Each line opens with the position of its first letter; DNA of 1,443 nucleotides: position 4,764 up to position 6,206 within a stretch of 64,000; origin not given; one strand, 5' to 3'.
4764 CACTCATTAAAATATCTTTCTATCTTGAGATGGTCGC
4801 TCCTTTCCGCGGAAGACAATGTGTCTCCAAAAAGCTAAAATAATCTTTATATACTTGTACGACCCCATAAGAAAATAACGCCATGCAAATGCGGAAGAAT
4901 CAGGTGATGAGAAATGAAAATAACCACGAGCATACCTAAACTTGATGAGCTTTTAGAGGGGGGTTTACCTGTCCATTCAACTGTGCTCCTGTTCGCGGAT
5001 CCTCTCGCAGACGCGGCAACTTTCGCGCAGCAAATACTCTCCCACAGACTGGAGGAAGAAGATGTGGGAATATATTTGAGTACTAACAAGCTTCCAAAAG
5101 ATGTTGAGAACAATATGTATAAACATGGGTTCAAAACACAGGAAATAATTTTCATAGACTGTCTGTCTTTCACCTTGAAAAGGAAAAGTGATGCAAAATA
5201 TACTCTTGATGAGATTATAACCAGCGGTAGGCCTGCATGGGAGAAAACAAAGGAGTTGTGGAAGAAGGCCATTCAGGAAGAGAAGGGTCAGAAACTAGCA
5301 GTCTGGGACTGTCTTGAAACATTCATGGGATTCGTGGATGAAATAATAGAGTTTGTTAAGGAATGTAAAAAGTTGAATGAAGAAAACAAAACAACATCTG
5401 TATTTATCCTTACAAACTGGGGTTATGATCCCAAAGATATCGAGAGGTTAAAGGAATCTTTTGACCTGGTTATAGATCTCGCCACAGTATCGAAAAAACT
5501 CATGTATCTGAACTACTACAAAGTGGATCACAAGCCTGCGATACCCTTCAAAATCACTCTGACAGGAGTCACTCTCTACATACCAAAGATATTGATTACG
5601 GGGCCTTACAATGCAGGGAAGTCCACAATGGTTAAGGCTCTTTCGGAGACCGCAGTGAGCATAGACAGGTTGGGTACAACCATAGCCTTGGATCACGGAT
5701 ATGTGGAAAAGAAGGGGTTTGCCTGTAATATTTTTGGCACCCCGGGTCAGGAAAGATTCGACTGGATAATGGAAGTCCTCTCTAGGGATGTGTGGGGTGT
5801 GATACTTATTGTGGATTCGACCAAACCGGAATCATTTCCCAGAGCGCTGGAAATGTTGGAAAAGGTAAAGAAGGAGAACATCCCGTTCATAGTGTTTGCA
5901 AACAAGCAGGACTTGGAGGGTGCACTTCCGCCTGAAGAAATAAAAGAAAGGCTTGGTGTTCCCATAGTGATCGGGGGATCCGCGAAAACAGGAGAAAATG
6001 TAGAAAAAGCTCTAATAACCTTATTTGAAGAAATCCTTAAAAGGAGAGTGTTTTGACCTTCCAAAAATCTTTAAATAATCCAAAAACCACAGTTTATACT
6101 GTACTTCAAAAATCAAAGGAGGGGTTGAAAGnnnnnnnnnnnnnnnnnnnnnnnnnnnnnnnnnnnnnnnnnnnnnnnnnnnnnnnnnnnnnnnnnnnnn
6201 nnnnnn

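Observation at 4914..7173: Pseudo-KaiC::MglA-like GTPase fusion with a Roadblock/LC7 partner and a convergent intact KaiC-like ATPase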

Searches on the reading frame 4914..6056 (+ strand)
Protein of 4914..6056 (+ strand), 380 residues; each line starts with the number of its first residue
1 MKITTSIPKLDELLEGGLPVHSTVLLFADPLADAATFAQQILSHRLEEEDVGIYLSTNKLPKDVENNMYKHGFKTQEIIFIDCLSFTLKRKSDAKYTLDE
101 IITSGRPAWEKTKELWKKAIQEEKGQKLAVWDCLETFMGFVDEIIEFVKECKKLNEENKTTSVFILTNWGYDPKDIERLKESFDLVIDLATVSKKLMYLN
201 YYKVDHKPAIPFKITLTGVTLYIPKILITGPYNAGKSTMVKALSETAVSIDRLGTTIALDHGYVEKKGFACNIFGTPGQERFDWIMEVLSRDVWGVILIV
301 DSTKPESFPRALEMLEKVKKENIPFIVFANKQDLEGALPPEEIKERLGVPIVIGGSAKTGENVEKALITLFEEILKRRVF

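Call 3: search_protein_families(library=pfam, proteins=[window:4914-6056:+], max_evalue=0.01)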
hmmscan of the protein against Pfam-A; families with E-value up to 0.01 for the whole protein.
window:4914-6056:+ (380 aa): 14 families
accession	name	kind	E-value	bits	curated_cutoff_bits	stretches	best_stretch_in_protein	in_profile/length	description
PF00025.27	Arf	-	3e-14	53.3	22.3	1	225-350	16-143/174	ADP-ribosylation factor family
PF00071.28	Ras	-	2.6e-13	50.3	21.6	1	225-375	1-161/162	Ras family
PF00009.33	GTP_EFTU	-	1.1e-11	45.1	26.5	1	227-367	7-179/188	Elongation factor Tu GTP binding domain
PF06745.19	ATPase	-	7.7e-11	42.2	26.6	1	4-192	2-190/231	KaiC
PF01926.29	MMR_HSR1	-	5.5e-10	39.8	21.9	1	225-331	1-113/113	50S ribosome-binding GTPase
PF03029.23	ATP_bind_1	-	4.8e-09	36.8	27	1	254-339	76-172/240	Conserved hypothetical ATP binding protein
PF08477.19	Roc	-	1.5e-08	35.3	27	1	225-333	1-119/119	Ras of Complex, Roc, domain of DAPkinase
PF09439.16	SRPRB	-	1.5e-07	31.4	25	1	224-347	4-134/178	Signal recognition particle receptor beta subunit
PF02421.24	FeoB_N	-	2.2e-05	24.5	27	1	225-365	2-151/156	Ferrous iron transport protein B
PF13344.12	Hydrolase_6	-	0.00055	20.4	27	0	292-337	4-45/101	Haloacid dehalogenase-like hydrolase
PF04670.18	Gtr1_RagA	-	0.00055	19.9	22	1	225-335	1-124/232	Gtr1/RagA G protein conserved region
PF23365.1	DUF7090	-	0.0019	18.4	27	1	116-191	107-184/192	Family of unknown function (DUF7090)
PF13521.12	AAA_28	-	0.0046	17.6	27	0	225-246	1-22/164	AAA domain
PF13238.12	AAA_18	-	0.0094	16.8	29.4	0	226-253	1-27/128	AAA domain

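Call 4: search_protein_families(library=ncbifam, proteins=[window:4914-6056:+], max_evalue=0.01)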
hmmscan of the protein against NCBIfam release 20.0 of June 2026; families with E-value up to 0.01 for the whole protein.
window:4914-6056:+ (380 aa): 22 families
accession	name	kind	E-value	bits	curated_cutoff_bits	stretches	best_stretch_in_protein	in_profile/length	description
TIGR00231.1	small_GTP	domain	8.7e-21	74.4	42.5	1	223-367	3-159/164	GTP-binding protein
TIGR03877.1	thermo_KaiC_1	hypoth_equivalog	2e-10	40.6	307.25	1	2-77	3-78/238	KaiC domain-containing protein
NF006799.0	PRK09302.1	equivalog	2.5e-07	29.7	408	1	2-139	12-144/515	circadian clock protein KaiC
TIGR03918.1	GTP_HydF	equivalog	5e-07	28.9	325.55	1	225-372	9-165/392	[FeFe] hydrogenase H-cluster maturation GTPase HydF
NF004723.0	PRK06067.1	subfamily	6.9e-07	29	194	1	3-189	16-194/243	flagellar accessory protein FlaH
NF052589.1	ArlH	equivalog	1.3e-06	28.3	215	1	8-192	7-185/229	archaellum protein ArlH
TIGR00450.1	mnmE_trmE_thdF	equivalog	4.5e-06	26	252.6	1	225-339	211-330/446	tRNA uridine-5-carboxymethylaminomethyl(34) synthesis GTPase MnmE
NF000908.1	PRK00089.1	equivalog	2.3e-05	23.8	237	1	227-373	7-166/291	GTPase Era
TIGR03881.1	KaiC_arch_4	hypoth_equivalog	7.4e-05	22.5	247.8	1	2-82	2-88/231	KaiC domain-containing protein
TIGR03594.1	GTPase_EngA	equivalog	8.2e-05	21.8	306.7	1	224-374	1-160/432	ribosome biogenesis GTPase Der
TIGR02655.1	circ_KaiC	equivalog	0.00019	20.2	546.25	1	2-83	2-84/484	circadian clock protein KaiC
NF012153.1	tet_protect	equivalog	0.0003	19.2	775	1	264-368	60-166/614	tetracycline resistance ribosomal protection protein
TIGR00484.1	EF-G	equivalog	0.00037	18.8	659.4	1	253-349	59-157/691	elongation factor G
TIGR00437.1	feoB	equivalog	0.00049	18.9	315.65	1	232-367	3-147/594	ferrous iron transport protein B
TIGR03156.1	GTP_HflX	equivalog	0.00085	18.3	216.75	0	223-249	189-215/351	GTPase HflX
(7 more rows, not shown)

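Call 8: find_homologous_proteins(query=window:4914-6056:+, max_evalue=0.001)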
Query window:4914-6056:+ (380 aa): 660 proteins with E <= 0.001 among 8000 candidates; the best 120 are listed.
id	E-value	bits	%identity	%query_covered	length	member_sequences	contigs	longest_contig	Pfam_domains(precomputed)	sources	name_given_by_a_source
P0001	2.0e-240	815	96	100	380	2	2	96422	PF06745.20,PF01926.30,PF00025.28,PF09439.17,PF08477.20,PF23442.2,PF02421.25,PF00009.34,PF03029.24,PF00071.29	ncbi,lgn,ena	-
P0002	6.9e-231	784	90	100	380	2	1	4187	PF06745.20,PF01926.30,PF00025.28,PF09439.17,PF08477.20,PF02421.25,PF00009.34,PF03029.24,PF00071.29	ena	-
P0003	1.5e-198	677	76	100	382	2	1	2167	PF06745.20,PF01926.30,PF00025.28,PF09439.17,PF08477.20,PF23442.2,PF02421.25,PF00009.34,PF03029.24,PF00071.29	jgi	jgi:small GTP-binding protein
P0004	3.3e-195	666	76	100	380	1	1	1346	PF06745.20,PF01926.30,PF00025.28,PF09439.17,PF08477.20,PF23442.2,PF02421.25,PF00009.34,PF03029.24,PF00071.29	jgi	jgi:hypothetical protein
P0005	5.1e-194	662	75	100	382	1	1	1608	PF06745.20,PF01926.30,PF00025.28,PF09439.17,PF08477.20,PF02421.25,PF00009.34,PF03029.24,PF00071.29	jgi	-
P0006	6.1e-190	649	73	100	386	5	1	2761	PF06745.20,PF01926.30,PF00025.28,PF09439.17,PF08477.20,PF02421.25,PF00009.34,PF03029.24,PF00071.29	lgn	-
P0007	2.1e-187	641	74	100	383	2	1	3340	PF06745.20,PF01926.30,PF00025.28,PF09439.17,PF08477.20,PF23442.2,PF02421.25,PF00009.34,PF03029.24,PF00071.29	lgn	-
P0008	9.9e-187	638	73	100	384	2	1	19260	PF06745.20,PF01926.30,PF00025.28,PF09439.17,PF08477.20,PF23442.2,PF02421.25,PF00009.34,PF03029.24,PF00071.29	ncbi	-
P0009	3.4e-186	637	73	100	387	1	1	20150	PF06745.20,PF01926.30,PF00025.28,PF09439.17,PF08477.20,PF23442.2,PF02421.25,PF00009.34,PF03029.24,PF00071.29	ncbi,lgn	-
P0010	4.5e-185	633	72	100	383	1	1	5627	PF06745.20,PF13344.13,PF01926.30,PF00025.28,PF09439.17,PF08477.20,PF23442.2,PF02421.25,PF00009.34,PF03029.24,PF00071.29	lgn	-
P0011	4.7e-183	626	72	97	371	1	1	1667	PF06745.20,PF01926.30,PF00025.28,PF09439.17,PF08477.20,PF02421.25,PF00009.34,PF03029.24,PF00071.29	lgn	-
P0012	1.2e-182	625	70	100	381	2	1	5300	PF06745.20,PF01926.30,PF00025.28,PF09439.17,PF08477.20,PF23442.2,PF00009.34,PF03029.24,PF00071.29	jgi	jgi:hypothetical protein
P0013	2.8e-182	624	70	100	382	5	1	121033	PF06745.20,PF01926.30,PF00025.28,PF09439.17,PF08477.20,PF00009.34,PF03029.24,PF00071.29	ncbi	-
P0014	2.5e-174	598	67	99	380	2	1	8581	PF06745.20,PF01926.30,PF00025.28,PF09439.17,PF08477.20,PF23442.2,PF02421.25,PF00009.34,PF03029.24,PF00071.29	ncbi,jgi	-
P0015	1.4e-142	493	58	99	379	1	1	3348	PF06745.20,PF01926.30,PF00025.28,PF09439.17,PF08477.20,PF00009.34,PF03029.24,PF00071.29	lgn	-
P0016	1.3e-139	483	58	99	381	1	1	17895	PF06745.20,PF01926.30,PF00025.28,PF09439.17,PF08477.20,PF00009.34,PF00071.29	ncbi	-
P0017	1.9e-136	473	55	99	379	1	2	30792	PF06745.20,PF01926.30,PF00025.28,PF08477.20,PF00009.34,PF03029.24,PF00071.29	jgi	-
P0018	2.0e-135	470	54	99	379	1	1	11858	PF06745.20,PF01926.30,PF00025.28,PF08477.20,PF00009.34,PF03029.24,PF00071.29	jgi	-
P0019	2.3e-134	466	56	99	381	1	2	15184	PF06745.20,PF01926.30,PF00025.28,PF08477.20,PF00009.34,PF03029.24,PF00071.29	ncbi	ncbi:MAG: GTP-binding protein [Candidatus Aenigmatarchaeota archaeon]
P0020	2.8e-134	466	55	99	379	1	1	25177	PF06745.20,PF01926.30,PF00025.28,PF09439.17,PF08477.20,PF00009.34,PF03029.24,PF00071.29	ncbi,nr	ncbi:MAG: GTP-binding protein [Candidatus Aenigmarchaeota archaeon]|nr:GTP-binding protein [Candidat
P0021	2.8e-133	463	55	99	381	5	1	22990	PF06745.20,PF01926.30,PF00025.28,PF08477.20,PF02421.25,PF00009.34,PF03029.24,PF00071.29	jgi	jgi:small GTP-binding protein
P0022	5.1e-133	462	53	100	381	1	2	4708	PF06745.20,PF01926.30,PF00025.28,PF08477.20,PF23442.2,PF00009.34,PF03029.24,PF00071.29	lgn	-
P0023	2.2e-131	456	55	99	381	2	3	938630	PF06745.20,PF01926.30,PF00025.28,PF08477.20,PF23442.2,PF00009.34,PF03029.24,PF00071.29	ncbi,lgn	ncbi:MAG: GTP-binding protein [Candidatus Aenigmatarchaeota archaeon]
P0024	9.4e-131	454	54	100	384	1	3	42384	PF06745.20,PF01926.30,PF00025.28,PF09439.17,PF08477.20,PF23442.2,PF00009.34,PF03029.24,PF00071.29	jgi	jgi:small GTP-binding protein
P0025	1.4e-130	454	55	99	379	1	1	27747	PF06745.20,PF01926.30,PF00025.28,PF09439.17,PF08477.20,PF23442.2,PF00009.34,PF03029.24,PF00071.29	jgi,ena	-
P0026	2.5e-130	453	55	99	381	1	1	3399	PF06745.20,PF01926.30,PF00025.28,PF08477.20,PF23442.2,PF00009.34,PF03029.24,PF00071.29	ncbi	ncbi:MAG: ATPase domain-containing protein [Candidatus Aenigmatarchaeota archaeon]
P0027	4.3e-129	449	54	99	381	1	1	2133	PF06745.20,PF01926.30,PF00025.28,PF08477.20,PF23442.2,PF00009.34,PF03029.24,PF00071.29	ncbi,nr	ncbi:MAG: GTP-binding protein [Candidatus Aenigmarchaeota archaeon]|nr:GTP-binding protein [Candidat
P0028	1.0e-127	444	54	100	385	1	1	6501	PF06745.20,PF01926.30,PF00025.28,PF09439.17,PF08477.20,PF23442.2,PF00009.34,PF03029.24,PF00071.29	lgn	-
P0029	2.1e-127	443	53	99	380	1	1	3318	PF06745.20,PF01926.30,PF00025.28,PF09439.17,PF08477.20,PF23442.2,PF00009.34,PF03029.24,PF00071.29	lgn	-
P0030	8.6e-127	441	54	99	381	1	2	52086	PF06745.20,PF01926.30,PF00025.28,PF09439.17,PF08477.20,PF23442.2,PF00009.34,PF03029.24,PF00071.29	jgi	jgi:small GTP-binding protein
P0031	5.9e-126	438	54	99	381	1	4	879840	PF06745.20,PF01926.30,PF00025.28,PF09439.17,PF08477.20,PF23442.2,PF00009.34,PF03029.24,PF00071.29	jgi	jgi:small GTP-binding protein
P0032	6.0e-126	438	53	99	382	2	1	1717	PF06745.20,PF01926.30,PF00025.28,PF09439.17,PF08477.20,PF00009.34,PF03029.24,PF00071.29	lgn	-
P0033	1.2e-125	437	53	99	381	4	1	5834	PF06745.20,PF01926.30,PF00025.28,PF08477.20,PF23442.2,PF00009.34,PF03029.24,PF00071.29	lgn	-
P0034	1.4e-125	437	53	100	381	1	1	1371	PF06745.20,PF01926.30,PF00025.28,PF08477.20,PF23442.2,PF00009.34,PF03029.24,PF00071.29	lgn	-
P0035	1.3e-123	431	52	99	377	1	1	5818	PF06745.20,PF01926.30,PF00025.28,PF09439.17,PF08477.20,PF23442.2,PF02421.25,PF00009.34,PF03029.24,PF00071.29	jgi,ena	-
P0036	1.5e-123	431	54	99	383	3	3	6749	PF06745.20,PF01926.30,PF00025.28,PF08477.20,PF23442.2,PF02421.25,PF00009.34,PF03029.24,PF00071.29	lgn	-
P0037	1.8e-123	430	51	99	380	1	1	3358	PF06745.20,PF01926.30,PF00025.28,PF08477.20,PF00009.34,PF00071.29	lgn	-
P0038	6.5e-123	428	50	98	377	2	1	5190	PF06745.20,PF01926.30,PF00025.28,PF09439.17,PF08477.20,PF23442.2,PF02421.25,PF00009.34,PF03029.24,PF00071.29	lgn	-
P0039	3.6e-120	419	51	99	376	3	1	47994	PF06745.20,PF00025.28,PF08477.20,PF23442.2,PF00071.29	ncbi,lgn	-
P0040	2.2e-119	417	52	99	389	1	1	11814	PF06745.20,PF01926.30,PF00025.28,PF09439.17,PF08477.20,PF00009.34,PF03029.24,PF00071.29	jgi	-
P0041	7.7e-118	412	50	99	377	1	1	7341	PF06745.20,PF01926.30,PF00025.28,PF08477.20,PF00009.34,PF00071.29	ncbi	-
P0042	3.5e-115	403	49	99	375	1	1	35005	PF06745.20,PF01926.30,PF00025.28,PF08477.20,PF00009.34,PF03029.24,PF00071.29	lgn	-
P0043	2.1e-109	384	48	97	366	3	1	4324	PF06745.20,PF01926.30,PF00025.28,PF08477.20,PF00009.34,PF03029.24,PF00071.29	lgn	-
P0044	9.0e-101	356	46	99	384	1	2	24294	PF06745.20,PF01926.30,PF00025.28,PF09439.17,PF08477.20,PF00009.34,PF03029.24,PF00071.29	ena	-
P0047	1.9e-98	348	44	100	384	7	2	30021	PF06745.20,PF01926.30,PF00025.28,PF09439.17,PF02421.25,PF00009.34,PF03029.24,PF00071.29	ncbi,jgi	-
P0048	1.5e-97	345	44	100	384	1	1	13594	PF06745.20,PF01926.30,PF00025.28,PF09439.17,PF03029.24,PF00071.29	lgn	-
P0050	6.9e-97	343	46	99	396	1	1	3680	PF06745.20,PF01926.30,PF00025.28,PF09439.17,PF00009.34,PF03029.24,PF00071.29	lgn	-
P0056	2.1e-95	338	43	99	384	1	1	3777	PF06745.20,PF01926.30,PF00025.28,PF09439.17,PF00009.34,PF03029.24,PF00071.29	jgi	jgi:small GTP-binding protein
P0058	1.0e-94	336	42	100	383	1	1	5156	PF06745.20,PF01926.30,PF00025.28,PF09439.17,PF08477.20,PF00009.34,PF03029.24,PF00071.29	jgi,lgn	jgi:small GTP-binding protein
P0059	1.0e-92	329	42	99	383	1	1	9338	PF06745.20,PF01926.30,PF00025.28,PF09439.17,PF08477.20,PF00009.34,PF03029.24,PF00071.29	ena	-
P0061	1.1e-89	319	43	99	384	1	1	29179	PF06745.20,PF01926.30,PF00025.28,PF09439.17,PF00009.34,PF00071.29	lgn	-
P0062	1.4e-86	309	44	99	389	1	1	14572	PF06745.20,PF01926.30,PF00025.28,PF08477.20,PF00009.34,PF03029.24,PF00071.29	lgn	-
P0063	4.0e-86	307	41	100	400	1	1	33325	PF06745.20,PF01926.30,PF00025.28,PF09439.17,PF02421.25,PF00009.34,PF00071.29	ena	-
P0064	1.0e-85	306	43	92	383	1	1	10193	PF06745.20,PF01926.30,PF00025.28,PF09439.17,PF08477.20,PF00009.34,PF13401.13,PF03029.24,PF00071.29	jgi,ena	-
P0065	1.9e-85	305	43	99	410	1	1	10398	PF06745.20,PF01926.30,PF00025.28,PF08477.20,PF00009.34,PF03029.24,PF00071.29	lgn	-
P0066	6.7e-85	303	44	98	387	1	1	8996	PF06745.20,PF01926.30,PF00025.28,PF09439.17,PF08477.20,PF02421.25,PF00009.34,PF03029.24,PF00071.29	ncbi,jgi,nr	ncbi:MAG: GTP-binding protein [Candidatus Micrarchaeota archaeon]|nr:GTP-binding protein [Candidatus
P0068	2.5e-83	298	41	99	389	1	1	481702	PF01926.30,PF00025.28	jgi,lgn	jgi:small GTP-binding protein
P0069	8.2e-83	296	41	98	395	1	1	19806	PF06745.20,PF01926.30,PF23365.2,PF00025.28,PF09439.17,PF08477.20,PF02421.25,PF00009.34,PF03029.24,PF00071.29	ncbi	-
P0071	1.8e-81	292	40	99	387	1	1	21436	PF06745.20,PF01926.30,PF00025.28,PF09439.17,PF08477.20,PF02421.25,PF00009.34,PF03029.24,PF00071.29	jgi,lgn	jgi:small GTP-binding protein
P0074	6.1e-80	287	40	99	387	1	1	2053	PF06745.20,PF01926.30,PF00025.28,PF09439.17,PF08477.20,PF02421.25,PF00009.34,PF00071.29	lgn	-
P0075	8.0e-80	287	41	99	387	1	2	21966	PF06745.20,PF01926.30,PF00025.28,PF09439.17,PF08477.20,PF02421.25,PF00009.34,PF03029.24,PF00071.29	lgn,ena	-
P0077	6.1e-79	284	43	99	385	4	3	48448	PF06745.20,PF01926.30,PF00025.28,PF09439.17,PF08477.20,PF00009.34,PF03029.24,PF00071.29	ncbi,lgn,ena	-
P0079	1.6e-78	282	40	99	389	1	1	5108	PF06745.20,PF01926.30,PF00025.28,PF09439.17,PF08477.20,PF02421.25,PF00009.34,PF03029.24,PF00071.29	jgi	jgi:small GTP-binding protein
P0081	6.0e-78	280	40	99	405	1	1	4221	PF06745.20,PF01926.30,PF00025.28,PF08477.20,PF23442.2,PF00009.34,PF03029.24,PF00071.29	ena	-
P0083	8.9e-78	280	41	92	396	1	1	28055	PF06745.20,PF01926.30,PF00025.28,PF23442.2,PF00009.34,PF03029.24,PF00071.29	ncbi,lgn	-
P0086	1.2e-77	279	42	92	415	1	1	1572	PF06745.20,PF01926.30,PF00025.28,PF08477.20,PF00071.29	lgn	-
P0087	1.4e-77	279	41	98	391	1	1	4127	PF06745.20,PF01926.30,PF00025.28,PF09439.17,PF00009.34,PF03029.24,PF00071.29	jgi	-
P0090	1.1e-76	276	41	84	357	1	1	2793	PF06745.20,PF01926.30,PF00025.28,PF09439.17,PF08477.20,PF02421.25,PF00009.34,PF03029.24,PF00071.29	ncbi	ncbi:MAG: ATPase domain-containing protein, partial [Candidatus Aenigmatarchaeota archaeon]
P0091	2.8e-76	275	43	91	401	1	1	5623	PF06745.20,PF01926.30,PF00025.28,PF08477.20,PF00009.34,PF03029.24,PF00071.29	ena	-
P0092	5.8e-76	274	39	97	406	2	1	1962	PF06745.20,PF01926.30,PF23365.2,PF00025.28,PF09439.17,PF23442.2,PF03029.24,PF00071.29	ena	-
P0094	8.1e-75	270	41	96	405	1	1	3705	PF06745.20,PF01926.30,PF00025.28,PF09439.17,PF08477.20,PF23442.2,PF00009.34,PF03029.24,PF00071.29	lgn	-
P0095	1.2e-74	270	41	92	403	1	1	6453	PF06745.20,PF01926.30,PF00025.28,PF23442.2,PF00009.34,PF03029.24,PF00071.29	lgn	-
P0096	3.8e-74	268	40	92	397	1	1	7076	PF06745.20,PF01926.30,PF00025.28,PF00009.34,PF03029.24,PF00071.29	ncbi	ncbi:MAG: GTP-binding protein [Candidatus Micrarchaeota archaeon]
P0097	1.1e-73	266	40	92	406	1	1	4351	PF06745.20,PF01926.30,PF00025.28,PF09439.17,PF08477.20,PF03029.24,PF00071.29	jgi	jgi:hypothetical protein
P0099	2.2e-73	265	41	91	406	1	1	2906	PF06745.20,PF01926.30,PF00025.28,PF08477.20,PF00009.34,PF03029.24,PF00071.29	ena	-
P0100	2.6e-73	265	41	93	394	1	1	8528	PF06745.20,PF01926.30,PF00025.28,PF23442.2,PF00009.34,PF03029.24,PF00071.29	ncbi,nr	ncbi:GTP-binding protein EngB [Candidatus Burarchaeum australiense]|nr:GTP-binding protein EngB [Can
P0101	2.8e-73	265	41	91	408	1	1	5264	PF06745.20,PF01926.30,PF23365.2,PF00025.28,PF09439.17,PF08477.20,PF00009.34,PF03029.24,PF00071.29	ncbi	-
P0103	5.7e-73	264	40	97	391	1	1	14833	PF06745.20,PF01926.30,PF00025.28,PF00009.34,PF03029.24,PF00071.29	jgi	-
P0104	8.2e-73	264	40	92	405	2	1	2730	PF06745.20,PF01926.30,PF00025.28,PF09439.17,PF08477.20,PF00009.34,PF03029.24,PF00071.29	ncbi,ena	-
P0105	1.4e-72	263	40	98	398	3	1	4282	PF06745.20,PF01926.30,PF00025.28,PF23442.2,PF00009.34,PF03029.24,PF00071.29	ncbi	ncbi:MAG: ATPase domain-containing protein [Candidatus Micrarchaeia archaeon]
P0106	2.0e-72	262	40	98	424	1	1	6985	PF06745.20,PF01926.30,PF00025.28,PF09439.17,PF08477.20,PF23442.2,PF00009.34,PF03029.24,PF00071.29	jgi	jgi:hypothetical protein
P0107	2.6e-72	262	40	95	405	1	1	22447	PF06745.20,PF01926.30,PF00025.28,PF09439.17,PF00009.34,PF03029.24,PF00071.29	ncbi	-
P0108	3.5e-72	261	40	95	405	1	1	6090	PF06745.20,PF01926.30,PF00025.28,PF09439.17,PF03029.24,PF00071.29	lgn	-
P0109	6.1e-72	261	37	99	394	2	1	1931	PF06745.20,PF01926.30,PF00025.28,PF09439.17,PF08477.20,PF02421.25,PF03029.24,PF00071.29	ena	-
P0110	6.3e-72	261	40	92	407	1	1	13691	PF06745.20,PF01926.30,PF00025.28,PF09439.17,PF08477.20,PF23442.2,PF03029.24,PF00071.29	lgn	-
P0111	7.3e-72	260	40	91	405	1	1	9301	PF06745.20,PF01926.30,PF00025.28,PF23442.2,PF03029.24,PF00071.29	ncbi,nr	ncbi:MAG: ATPase domain-containing protein [Candidatus Altiarchaeota archaeon]|nr:ATPase domain-cont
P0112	7.7e-72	260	37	100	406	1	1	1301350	PF06745.20,PF01926.30,PF00025.28,PF08477.20,PF00009.34,PF03029.24,PF00071.29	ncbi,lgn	-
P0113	1.3e-71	260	40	91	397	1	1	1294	PF06745.20,PF01926.30,PF00025.28,PF09439.17,PF08477.20,PF02421.25,PF00009.34,PF03029.24,PF00071.29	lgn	-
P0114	1.3e-71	260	39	98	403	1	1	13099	PF06745.20,PF01926.30,PF00025.28,PF08477.20,PF23442.2,PF00009.34,PF03029.24,PF00071.29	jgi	-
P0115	1.6e-71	259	39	97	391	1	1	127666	PF06745.20,PF01926.30,PF00025.28,PF00009.34,PF03029.24,PF00071.29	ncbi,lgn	ncbi:MAG: ATPase domain-containing protein [Candidatus Micrarchaeia archaeon]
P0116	1.7e-71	259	39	98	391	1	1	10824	PF06745.20,PF01926.30,PF00025.28,PF09439.17,PF00009.34,PF03029.24,PF00071.29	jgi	jgi:small GTP-binding protein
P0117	3.2e-71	258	36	98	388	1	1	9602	PF06745.20,PF01926.30,PF23365.2,PF00025.28,PF08477.20,PF00009.34,PF03029.24,PF00071.29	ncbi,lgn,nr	ncbi:MAG: ATPase domain-containing protein [Methanocellales archaeon]|nr:ATPase domain-containing pr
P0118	3.9e-71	258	38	99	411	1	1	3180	PF06745.20,PF00025.28,PF08477.20,PF03029.24,PF00071.29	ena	-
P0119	5.4e-71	258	40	91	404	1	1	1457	PF06745.20,PF01926.30,PF00025.28,PF08477.20,PF03029.24,PF00071.29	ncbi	-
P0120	6.4e-71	257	39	98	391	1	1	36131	PF06745.20,PF01926.30,PF00025.28,PF09439.17,PF00009.34,PF03029.24,PF00071.29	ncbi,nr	ncbi:MAG: ATPase domain-containing protein [Candidatus Burarchaeum sp.]|nr:ATPase domain-containing 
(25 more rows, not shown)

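Call 16: find_related_loci(query=window:4914-6056:+, collection=genome_contigs, flank=6000)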
Query window:4914-6056:+ (380 aa) in genome_contigs; peptide patterns used: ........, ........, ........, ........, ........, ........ (x = any residue, [..] = any of these).
163 stretches matched a pattern; 5 encode a relative of the query (tblastn E <= 1e-3); 4 distinct loci.
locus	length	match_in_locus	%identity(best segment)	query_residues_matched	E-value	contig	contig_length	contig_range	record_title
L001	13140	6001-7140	96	1-380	0e+0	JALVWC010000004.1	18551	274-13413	MAG: Nanobdellati archaeon isolate M10_metabat1_scaf2bin.076 M10_NODE_1271_length_18551_cov_2.468954, whole genome shotg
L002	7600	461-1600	91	1-380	0e+0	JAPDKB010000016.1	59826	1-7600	MAG: archaeon isolate S5B5_HD70 c_000000000191, whole genome shotgun sequence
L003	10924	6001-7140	73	1-380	0e+0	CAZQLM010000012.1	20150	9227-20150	MAG TPA_asm: uncultured archaeon isolate binchicken_co409_132 genome assembly, contig: NODE_215_length_20150_cov_11.6936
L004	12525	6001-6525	26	225-375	2e-5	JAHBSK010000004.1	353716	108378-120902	MAG: Acidobacteria bacterium isolate ACE_ACI6 ACI6_4, whole genome shotgun sequence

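Call 23: find_encoding_contigs(protein=P0023, flank=6000, max_places=1)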
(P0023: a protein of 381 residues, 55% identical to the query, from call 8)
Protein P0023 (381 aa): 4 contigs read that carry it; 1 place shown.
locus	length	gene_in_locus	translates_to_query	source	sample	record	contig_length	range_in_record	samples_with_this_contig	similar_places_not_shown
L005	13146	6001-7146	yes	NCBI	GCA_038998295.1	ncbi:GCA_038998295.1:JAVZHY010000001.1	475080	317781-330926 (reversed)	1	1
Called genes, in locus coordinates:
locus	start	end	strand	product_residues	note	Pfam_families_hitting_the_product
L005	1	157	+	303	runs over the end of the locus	PF01866:Diphthamide_syn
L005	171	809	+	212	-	PF01170:UPF0020 (weak), PF03602:Cons_hypoth95 (weak), PF05175:MTS, PF06325:PrmA, PF13847:Methyltransf_31, PF13649:Methyltransf_25 (weak)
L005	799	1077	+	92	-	PF13656:RNA_pol_L_2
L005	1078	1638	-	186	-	PF03367:Zn_ribbon_ZPR1, PF22794:jr-ZPR1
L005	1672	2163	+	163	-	PF04343:DUF488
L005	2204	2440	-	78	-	-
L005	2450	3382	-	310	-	PF08271:Zn_Ribbon_TF, PF00382:TFIIB, PF04545:Sigma70_r4 (faint), PF00382:TFIIB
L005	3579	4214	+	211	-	-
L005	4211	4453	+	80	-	-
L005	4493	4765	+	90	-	-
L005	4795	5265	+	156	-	-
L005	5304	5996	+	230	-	PF06745:ATPase, PF23442:DUF7125 (weak), PF24336:DUF7504 (weak)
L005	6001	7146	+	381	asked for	PF06745:ATPase, PF23442:DUF7125 (weak), PF00025:Arf, PF00071:Ras, PF01926:MMR_HSR1 (weak), PF08477:Roc (weak), PF03029:ATP_bind_1 (faint), PF00009:GTP_EFTU (weak)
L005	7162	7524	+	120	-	PF08923:MAPKK1_Int (weak), PF03259:Robl_LC7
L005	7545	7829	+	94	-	-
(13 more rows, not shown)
